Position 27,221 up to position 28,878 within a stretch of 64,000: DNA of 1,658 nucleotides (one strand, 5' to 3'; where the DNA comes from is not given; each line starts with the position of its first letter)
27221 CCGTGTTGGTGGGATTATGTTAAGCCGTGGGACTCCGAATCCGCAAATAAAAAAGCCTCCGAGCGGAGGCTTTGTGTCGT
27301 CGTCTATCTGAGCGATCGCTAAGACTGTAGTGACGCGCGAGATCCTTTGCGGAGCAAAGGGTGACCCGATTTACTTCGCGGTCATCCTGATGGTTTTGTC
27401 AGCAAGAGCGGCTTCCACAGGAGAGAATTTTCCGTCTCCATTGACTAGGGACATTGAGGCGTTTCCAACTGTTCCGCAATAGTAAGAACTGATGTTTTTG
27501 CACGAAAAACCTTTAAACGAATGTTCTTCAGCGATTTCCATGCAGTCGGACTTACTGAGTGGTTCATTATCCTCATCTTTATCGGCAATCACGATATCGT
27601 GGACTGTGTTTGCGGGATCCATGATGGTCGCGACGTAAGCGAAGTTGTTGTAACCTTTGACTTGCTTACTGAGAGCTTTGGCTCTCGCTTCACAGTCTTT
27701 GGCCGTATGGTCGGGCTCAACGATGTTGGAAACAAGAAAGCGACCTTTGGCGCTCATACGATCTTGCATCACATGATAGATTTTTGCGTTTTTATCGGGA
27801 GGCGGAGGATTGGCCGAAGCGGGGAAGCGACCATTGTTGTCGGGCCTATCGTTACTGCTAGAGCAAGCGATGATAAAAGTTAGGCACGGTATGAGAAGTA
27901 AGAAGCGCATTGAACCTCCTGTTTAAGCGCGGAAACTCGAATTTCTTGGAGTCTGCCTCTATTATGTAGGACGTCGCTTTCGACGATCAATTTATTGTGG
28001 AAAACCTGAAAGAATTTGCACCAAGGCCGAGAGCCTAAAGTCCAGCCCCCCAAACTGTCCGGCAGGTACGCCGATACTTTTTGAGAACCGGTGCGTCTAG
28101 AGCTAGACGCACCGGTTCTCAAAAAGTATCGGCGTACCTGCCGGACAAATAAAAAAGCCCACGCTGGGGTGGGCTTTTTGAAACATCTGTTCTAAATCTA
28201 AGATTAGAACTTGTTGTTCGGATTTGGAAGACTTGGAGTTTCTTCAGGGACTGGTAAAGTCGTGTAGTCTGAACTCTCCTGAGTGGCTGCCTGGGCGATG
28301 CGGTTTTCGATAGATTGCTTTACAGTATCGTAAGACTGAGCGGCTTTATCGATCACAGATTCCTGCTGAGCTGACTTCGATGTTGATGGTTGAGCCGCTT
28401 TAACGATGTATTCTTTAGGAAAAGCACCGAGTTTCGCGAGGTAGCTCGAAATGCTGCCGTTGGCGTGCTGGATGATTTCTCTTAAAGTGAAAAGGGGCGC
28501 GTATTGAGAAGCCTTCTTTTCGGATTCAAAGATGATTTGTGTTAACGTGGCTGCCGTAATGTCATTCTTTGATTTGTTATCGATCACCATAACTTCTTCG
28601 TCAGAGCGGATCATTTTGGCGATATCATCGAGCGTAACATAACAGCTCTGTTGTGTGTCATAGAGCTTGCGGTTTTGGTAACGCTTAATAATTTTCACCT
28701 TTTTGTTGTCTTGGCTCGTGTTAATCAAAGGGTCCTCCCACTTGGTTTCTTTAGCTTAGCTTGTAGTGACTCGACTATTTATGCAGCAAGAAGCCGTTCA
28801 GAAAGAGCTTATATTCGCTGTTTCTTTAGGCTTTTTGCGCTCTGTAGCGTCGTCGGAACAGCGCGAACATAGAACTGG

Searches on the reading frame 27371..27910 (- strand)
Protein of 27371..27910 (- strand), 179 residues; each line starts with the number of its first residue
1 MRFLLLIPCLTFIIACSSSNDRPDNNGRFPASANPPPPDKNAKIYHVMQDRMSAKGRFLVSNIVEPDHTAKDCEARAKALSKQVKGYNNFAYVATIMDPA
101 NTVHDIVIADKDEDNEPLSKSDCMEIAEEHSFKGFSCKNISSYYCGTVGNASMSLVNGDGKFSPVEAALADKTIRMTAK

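Call 18: find_encoding_contigs(protein=window:27371-27910:-, flank=10000, max_places=10)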
Protein window:27371-27910:- (179 aa): 2 contigs read that carry it; 2 places shown.
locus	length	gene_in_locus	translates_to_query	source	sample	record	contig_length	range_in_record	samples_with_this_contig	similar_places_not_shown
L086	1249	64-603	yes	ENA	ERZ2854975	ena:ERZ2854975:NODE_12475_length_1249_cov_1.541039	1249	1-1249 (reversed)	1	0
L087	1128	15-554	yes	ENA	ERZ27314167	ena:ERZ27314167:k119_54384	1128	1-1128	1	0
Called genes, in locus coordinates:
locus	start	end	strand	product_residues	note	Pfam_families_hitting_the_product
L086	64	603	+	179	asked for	-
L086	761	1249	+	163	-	?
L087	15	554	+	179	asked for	-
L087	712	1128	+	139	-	?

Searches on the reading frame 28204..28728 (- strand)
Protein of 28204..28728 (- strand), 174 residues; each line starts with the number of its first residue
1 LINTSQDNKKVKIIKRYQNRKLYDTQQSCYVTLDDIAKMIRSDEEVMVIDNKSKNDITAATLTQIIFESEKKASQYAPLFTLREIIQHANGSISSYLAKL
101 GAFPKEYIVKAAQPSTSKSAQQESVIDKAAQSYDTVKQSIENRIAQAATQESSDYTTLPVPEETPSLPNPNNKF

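Call 10: find_encoding_contigs(protein=window:28204-28728:-, flank=10000, max_places=10)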
Protein window:28204-28728:- (174 aa): 5 contigs read that carry it; 5 places shown.
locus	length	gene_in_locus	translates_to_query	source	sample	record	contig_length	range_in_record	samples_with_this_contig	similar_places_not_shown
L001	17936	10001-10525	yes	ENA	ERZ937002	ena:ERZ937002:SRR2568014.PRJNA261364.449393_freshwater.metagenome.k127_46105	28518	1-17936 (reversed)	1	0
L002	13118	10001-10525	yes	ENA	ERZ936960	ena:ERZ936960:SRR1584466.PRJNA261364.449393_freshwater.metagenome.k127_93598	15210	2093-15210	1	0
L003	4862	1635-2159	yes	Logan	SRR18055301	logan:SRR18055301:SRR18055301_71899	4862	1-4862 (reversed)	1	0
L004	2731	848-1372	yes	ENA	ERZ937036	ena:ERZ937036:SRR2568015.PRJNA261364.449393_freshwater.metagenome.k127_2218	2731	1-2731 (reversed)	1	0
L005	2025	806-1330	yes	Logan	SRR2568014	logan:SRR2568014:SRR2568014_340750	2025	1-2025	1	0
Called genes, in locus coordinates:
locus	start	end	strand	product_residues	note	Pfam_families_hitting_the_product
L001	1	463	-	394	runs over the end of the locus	PF05958:tRNA_U5-meth_tr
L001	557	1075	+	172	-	-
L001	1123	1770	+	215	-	-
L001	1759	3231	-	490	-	PF04293:SpoVR, PF24755:SpoVR_C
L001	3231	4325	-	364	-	PF04285:DUF444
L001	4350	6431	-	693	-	PF08298:AAA_PrkA, PF06798:PrkA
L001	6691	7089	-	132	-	-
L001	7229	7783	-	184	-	-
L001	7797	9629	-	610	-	PF09976:TPR_21 (faint), PF28559:TPR_SusR (faint), PF12895:ANAPC3 (faint), PF13414:TPR_11 (faint), PF14559:TPR_19 (weak), PF14559:TPR_19 (weak), PF13432:TPR_16 (weak), PF13429:TPR_15 (weak), +19 more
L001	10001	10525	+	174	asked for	PF07879:PHB_acc_N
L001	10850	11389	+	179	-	-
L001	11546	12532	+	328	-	PF00326:Peptidase_S9 (faint), PF10503:Esterase_PHB (faint)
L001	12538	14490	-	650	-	PF00989:PAS, PF08448:PAS_4 (weak), PF08447:PAS_3, PF13426:PAS_9 (weak), PF00512:HisKA, PF02518:HATPase_c, PF00072:Response_reg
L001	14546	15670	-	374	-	-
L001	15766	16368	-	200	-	PF13036:LpoB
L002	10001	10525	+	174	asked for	PF07879:PHB_acc_N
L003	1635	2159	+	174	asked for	PF07879:PHB_acc_N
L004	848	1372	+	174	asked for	PF07879:PHB_acc_N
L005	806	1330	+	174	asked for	PF07879:PHB_acc_N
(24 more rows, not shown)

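Call 14: find_related_loci(query=window:28204-28728:-, collection=genome_contigs, flank=10000)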
Query window:28204-28728:- (174 aa) in genome_contigs; peptide patterns used: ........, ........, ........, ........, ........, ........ (x = any residue, [..] = any of these).
206 stretches matched a pattern; 136 encode a relative of the query (tblastn E <= 1e-3); the best 80 are kept; 80 distinct loci.
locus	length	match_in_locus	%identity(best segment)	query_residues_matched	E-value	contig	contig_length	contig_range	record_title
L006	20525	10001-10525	93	1-174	1e-107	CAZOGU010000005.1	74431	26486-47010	MAG TPA_asm: uncultured Pseudobdellovibrionaceae bacterium isolate SRP302895_co1_309 genome assembly, contig: NODE_632_l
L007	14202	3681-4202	94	1-174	3e-106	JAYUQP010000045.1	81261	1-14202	MAG: Bdellovibrionales bacterium isolate GL114_DN_metabinner_3 GL114_DN_metabinner_3_44, whole genome shotgun sequence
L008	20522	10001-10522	94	1-174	9e-106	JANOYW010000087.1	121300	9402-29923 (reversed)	MAG: Bdellovibrionales bacterium isolate VAR_79_metabat_581 VAR_79_k141_1817194, whole genome shotgun sequence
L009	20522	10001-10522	94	1-174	9e-106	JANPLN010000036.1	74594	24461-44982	MAG: Bdellovibrionales bacterium isolate VAR_61_concoct_220 VAR_61_k141_4220801, whole genome shotgun sequence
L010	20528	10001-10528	90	1-174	2e-104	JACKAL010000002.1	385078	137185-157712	MAG: Bdellovibrionaceae bacterium isolate HK-STAS-BDEL-4 HK-STAS-BDEL-4_2, whole genome shotgun sequence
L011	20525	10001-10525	90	1-174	6e-104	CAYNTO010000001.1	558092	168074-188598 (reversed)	MAG TPA_asm: uncultured Pseudobdellovibrionaceae bacterium isolate SRP329715_co2_24 genome assembly, contig: NODE_8_leng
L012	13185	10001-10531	82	1-174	5e-90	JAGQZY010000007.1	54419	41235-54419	MAG: Bdellovibrionales bacterium isolate HKST-UBA04 NODE_7_length_54419_cov_3.818096, whole genome shotgun sequence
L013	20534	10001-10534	81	1-174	1e-88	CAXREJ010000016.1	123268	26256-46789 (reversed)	MAG: Bdellovibrionales bacterium isolate YZ09aB_3.4 genome assembly, contig: k141_117544, whole genome shotgun sequence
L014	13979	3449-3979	82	1-174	3e-87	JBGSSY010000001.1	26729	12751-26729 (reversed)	MAG: Bdellovibrionales bacterium isolate JTS-AC393 k141_2779762, whole genome shotgun sequence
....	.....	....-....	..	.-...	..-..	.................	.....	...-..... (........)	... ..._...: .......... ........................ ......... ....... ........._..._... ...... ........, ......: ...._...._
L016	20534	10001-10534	82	1-174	1e-86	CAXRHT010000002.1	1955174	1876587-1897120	MAG: Bdellovibrionales bacterium isolate YZ14B_1.26 genome assembly, contig: k141_1748836, whole genome shotgun sequence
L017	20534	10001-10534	82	1-174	2e-86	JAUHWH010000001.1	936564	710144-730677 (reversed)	MAG: Bdellovibrionia bacterium isolate 2_bin.16 NODE_6_length_936564_cov_1.893540, whole genome shotgun sequence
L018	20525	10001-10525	95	1-174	6e-109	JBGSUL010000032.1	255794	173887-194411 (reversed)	MAG: Bdellovibrionales bacterium isolate JTS-AC431 k141_3621505, whole genome shotgun sequence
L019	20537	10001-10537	81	1-174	8e-86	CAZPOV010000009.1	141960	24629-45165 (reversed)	MAG TPA_asm: uncultured Pseudobdellovibrionaceae bacterium isolate SRP321284_co1_298 genome assembly, contig: NODE_104_l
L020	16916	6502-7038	81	1-174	1e-85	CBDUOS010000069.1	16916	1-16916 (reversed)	MAG TPA_asm: uncultured Bdellovibrionales bacterium isolate SRR22808124_binner23_Refined_29 genome assembly, contig: ERZ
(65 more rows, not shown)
